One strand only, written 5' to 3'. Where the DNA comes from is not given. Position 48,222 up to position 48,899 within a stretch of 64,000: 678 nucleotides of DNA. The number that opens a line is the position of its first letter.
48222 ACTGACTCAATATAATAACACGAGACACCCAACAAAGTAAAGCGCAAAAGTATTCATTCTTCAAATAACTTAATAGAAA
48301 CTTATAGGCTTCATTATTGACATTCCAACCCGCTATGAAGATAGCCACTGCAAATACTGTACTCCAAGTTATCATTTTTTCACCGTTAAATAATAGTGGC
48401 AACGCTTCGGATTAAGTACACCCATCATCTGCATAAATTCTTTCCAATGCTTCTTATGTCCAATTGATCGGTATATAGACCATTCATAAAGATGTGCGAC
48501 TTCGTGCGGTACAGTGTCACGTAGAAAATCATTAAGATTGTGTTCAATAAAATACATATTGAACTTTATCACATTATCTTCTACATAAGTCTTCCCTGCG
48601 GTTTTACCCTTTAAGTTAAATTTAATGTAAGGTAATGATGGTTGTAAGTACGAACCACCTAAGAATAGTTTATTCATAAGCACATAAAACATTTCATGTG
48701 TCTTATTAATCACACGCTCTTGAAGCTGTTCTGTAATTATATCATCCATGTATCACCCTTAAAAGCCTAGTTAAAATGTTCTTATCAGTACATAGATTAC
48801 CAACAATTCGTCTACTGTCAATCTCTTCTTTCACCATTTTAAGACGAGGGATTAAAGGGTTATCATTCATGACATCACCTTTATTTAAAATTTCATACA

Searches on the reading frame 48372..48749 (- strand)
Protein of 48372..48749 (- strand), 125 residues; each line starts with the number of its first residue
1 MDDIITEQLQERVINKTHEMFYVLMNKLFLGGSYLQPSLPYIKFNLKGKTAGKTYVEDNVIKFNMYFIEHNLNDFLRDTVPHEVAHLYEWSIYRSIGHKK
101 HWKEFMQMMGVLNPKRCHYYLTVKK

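Call 34: search_protein_families(library=pfam, proteins=[window:48372-48749:-], max_evalue=0.01)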
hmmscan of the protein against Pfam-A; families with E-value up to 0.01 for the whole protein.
window:48372-48749:- (125 aa): 1 family
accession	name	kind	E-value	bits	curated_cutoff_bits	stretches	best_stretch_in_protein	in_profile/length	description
PF10263.15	SprT-like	-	5.4e-15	55.6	25.6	1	25-117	8-107/108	SprT-like family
